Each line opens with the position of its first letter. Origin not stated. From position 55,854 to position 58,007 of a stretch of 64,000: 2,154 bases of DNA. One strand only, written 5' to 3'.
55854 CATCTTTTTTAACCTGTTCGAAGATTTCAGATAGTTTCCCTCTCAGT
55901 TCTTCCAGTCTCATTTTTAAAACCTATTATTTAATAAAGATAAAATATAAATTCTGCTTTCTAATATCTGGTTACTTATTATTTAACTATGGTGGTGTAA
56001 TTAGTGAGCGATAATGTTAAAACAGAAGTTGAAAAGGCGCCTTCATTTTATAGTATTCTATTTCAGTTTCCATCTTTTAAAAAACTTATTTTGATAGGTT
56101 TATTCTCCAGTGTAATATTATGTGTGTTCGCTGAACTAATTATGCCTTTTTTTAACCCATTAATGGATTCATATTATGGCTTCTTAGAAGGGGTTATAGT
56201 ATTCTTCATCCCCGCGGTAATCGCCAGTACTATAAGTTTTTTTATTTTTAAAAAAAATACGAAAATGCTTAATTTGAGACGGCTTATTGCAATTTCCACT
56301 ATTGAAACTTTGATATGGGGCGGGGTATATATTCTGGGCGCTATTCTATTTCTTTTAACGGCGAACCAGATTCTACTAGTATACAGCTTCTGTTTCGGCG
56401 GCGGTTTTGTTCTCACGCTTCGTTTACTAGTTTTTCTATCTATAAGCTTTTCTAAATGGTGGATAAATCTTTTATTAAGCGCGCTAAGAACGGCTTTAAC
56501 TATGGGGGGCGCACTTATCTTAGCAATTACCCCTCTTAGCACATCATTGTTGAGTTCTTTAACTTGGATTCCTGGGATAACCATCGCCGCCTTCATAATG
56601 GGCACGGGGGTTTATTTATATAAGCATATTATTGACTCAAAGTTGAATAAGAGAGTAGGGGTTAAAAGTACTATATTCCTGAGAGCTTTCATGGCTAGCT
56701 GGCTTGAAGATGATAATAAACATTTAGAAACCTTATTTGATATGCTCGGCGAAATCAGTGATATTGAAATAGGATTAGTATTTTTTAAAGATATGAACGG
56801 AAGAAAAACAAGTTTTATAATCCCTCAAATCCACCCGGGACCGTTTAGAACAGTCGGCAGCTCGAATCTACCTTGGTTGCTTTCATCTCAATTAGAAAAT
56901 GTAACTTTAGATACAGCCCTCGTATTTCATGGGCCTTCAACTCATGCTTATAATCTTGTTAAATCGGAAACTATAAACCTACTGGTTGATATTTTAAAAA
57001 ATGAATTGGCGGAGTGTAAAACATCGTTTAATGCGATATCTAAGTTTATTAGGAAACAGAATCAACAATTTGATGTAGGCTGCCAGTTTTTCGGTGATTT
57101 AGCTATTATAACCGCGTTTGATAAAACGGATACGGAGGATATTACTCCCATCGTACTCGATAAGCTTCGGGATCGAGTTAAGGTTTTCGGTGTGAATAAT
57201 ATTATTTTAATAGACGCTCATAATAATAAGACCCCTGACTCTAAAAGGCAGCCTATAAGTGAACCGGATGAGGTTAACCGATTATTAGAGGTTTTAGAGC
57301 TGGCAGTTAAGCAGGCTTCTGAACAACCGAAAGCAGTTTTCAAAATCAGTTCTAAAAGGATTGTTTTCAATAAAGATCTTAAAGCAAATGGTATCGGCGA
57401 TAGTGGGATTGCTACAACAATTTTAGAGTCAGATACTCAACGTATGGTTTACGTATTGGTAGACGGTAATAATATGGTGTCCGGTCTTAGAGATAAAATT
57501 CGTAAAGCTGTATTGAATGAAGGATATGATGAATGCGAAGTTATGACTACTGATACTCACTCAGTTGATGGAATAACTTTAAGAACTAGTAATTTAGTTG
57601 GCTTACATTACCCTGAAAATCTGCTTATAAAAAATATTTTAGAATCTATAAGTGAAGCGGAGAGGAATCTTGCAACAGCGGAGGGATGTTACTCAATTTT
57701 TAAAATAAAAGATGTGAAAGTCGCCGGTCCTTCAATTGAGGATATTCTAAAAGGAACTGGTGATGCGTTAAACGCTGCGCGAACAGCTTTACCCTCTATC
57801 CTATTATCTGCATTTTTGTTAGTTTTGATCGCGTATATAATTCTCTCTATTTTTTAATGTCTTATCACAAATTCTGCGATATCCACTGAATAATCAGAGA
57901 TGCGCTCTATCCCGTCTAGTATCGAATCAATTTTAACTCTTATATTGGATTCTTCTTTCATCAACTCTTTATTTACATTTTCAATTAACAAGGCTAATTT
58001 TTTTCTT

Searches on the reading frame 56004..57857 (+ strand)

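Call 79: search_protein_families(library=pfam, proteins=[window:56004-57857:+], max_evalue=0.00001)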
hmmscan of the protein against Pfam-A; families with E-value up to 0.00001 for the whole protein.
window:56004-57857:+ (617 aa): 1 family
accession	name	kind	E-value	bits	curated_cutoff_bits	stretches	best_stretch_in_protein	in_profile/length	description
PF09843.14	DUF2070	-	6e-115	385.1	30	1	15-606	4-560/561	Predicted membrane protein (DUF2070)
